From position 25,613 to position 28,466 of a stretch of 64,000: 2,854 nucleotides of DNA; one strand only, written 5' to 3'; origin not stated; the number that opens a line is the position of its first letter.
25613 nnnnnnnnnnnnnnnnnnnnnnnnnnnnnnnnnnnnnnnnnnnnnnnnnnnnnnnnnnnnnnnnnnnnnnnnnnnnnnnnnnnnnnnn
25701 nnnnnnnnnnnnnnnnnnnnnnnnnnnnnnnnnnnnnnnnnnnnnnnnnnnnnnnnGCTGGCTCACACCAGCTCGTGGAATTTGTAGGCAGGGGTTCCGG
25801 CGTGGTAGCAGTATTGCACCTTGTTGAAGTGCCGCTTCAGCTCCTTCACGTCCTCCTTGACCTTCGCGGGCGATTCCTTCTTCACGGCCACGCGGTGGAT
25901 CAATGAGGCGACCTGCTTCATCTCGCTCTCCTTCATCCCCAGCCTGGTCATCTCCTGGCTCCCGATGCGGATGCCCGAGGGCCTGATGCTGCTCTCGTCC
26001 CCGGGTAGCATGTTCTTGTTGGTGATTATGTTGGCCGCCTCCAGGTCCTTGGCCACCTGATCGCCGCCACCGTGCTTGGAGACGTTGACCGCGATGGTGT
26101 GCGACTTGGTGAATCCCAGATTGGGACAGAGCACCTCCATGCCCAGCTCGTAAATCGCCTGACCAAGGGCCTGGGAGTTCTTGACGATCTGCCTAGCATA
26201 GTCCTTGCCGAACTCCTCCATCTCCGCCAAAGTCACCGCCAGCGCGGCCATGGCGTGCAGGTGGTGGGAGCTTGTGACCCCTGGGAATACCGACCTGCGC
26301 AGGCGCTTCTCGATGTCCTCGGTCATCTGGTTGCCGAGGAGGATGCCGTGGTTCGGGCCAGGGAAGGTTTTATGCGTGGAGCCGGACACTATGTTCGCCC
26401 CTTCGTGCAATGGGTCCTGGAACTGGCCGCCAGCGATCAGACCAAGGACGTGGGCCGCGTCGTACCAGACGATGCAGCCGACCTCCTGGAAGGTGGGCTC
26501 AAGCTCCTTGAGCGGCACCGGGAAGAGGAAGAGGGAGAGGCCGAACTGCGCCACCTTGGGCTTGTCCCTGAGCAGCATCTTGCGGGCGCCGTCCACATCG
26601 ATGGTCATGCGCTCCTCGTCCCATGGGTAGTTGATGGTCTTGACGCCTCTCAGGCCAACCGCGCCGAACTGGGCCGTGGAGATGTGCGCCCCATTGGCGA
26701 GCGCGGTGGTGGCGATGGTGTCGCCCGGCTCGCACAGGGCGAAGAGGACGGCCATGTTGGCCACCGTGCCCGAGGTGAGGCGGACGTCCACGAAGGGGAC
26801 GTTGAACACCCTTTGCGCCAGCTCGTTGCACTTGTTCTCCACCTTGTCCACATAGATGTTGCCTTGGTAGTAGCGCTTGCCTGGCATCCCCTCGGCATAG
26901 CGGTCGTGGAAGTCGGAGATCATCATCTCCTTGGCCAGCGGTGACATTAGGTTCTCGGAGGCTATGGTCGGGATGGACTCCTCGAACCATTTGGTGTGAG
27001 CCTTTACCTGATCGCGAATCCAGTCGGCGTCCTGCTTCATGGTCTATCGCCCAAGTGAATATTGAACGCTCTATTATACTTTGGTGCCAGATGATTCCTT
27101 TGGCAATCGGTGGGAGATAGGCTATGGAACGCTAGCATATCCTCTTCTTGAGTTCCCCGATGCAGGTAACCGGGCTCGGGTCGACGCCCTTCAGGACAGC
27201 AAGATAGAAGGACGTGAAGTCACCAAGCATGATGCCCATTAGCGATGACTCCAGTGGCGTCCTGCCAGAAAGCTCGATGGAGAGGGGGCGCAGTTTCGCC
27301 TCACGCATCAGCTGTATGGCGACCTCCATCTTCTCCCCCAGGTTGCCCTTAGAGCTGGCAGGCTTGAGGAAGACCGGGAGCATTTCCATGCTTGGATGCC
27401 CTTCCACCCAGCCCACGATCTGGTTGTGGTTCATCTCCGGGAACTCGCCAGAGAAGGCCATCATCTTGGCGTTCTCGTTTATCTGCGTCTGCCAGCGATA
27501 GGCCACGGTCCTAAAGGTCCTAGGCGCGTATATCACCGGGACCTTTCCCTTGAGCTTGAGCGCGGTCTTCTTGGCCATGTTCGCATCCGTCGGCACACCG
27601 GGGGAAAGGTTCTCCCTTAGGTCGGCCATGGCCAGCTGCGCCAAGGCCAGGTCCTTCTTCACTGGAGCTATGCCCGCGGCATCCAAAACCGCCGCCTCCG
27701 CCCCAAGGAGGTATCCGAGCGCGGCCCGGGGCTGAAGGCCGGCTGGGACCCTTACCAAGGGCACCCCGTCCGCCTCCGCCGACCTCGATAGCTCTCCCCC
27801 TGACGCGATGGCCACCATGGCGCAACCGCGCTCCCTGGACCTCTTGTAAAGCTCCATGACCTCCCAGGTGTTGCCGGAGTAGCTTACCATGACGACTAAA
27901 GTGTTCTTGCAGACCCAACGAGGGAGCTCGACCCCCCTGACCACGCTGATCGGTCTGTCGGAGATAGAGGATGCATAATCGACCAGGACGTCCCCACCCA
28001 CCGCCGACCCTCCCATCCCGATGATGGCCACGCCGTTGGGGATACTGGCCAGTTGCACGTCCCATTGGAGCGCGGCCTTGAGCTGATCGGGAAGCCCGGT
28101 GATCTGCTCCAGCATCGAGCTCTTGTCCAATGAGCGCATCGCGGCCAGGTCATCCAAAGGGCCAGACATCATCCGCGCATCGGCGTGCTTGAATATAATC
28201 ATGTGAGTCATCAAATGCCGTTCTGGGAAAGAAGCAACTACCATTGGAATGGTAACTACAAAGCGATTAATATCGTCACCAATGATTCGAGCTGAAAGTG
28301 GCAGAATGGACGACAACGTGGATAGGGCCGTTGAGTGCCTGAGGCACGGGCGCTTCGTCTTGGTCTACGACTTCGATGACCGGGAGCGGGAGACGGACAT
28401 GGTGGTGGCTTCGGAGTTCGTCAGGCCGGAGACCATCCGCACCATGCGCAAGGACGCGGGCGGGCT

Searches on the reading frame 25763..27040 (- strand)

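Call 68: search_protein_families(library=pfam, proteins=[window:25763-27040:-], max_evalue=0.00001)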
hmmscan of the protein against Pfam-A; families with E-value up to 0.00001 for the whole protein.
window:25763-27040:- (425 aa): 2 families
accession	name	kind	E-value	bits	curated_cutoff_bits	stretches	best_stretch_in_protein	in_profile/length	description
PF00464.25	SHMT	-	1.2e-71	241.9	27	1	8-381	8-399/399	Serine hydroxymethyltransferase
PF00155.27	Aminotran_1_2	-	5e-07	29.7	19.7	0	80-160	63-141/361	Aminotransferase class I and II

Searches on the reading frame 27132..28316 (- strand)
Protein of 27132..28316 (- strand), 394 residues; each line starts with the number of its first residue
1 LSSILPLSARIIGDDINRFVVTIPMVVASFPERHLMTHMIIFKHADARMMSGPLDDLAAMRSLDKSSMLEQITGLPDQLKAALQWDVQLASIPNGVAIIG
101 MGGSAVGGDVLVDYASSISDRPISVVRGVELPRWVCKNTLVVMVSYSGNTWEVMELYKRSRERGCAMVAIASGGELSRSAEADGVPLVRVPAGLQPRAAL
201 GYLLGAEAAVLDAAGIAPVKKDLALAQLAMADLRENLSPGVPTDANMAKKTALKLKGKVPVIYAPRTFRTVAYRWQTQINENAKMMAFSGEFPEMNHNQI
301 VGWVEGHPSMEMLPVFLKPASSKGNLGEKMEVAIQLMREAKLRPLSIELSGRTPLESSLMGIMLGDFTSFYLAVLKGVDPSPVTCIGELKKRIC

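Call 69: search_protein_families(library=pfam, proteins=[window:27132-28316:-], max_evalue=0.00001)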
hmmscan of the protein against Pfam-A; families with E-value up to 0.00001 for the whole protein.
window:27132-28316:- (394 aa): 1 family
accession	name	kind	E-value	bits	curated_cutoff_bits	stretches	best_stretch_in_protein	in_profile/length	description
PF10432.14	bact-PGI_C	-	6.5e-45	153.2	24.5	1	246-393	3-151/151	Bacterial phospho-glucose isomerase C-terminal SIS domain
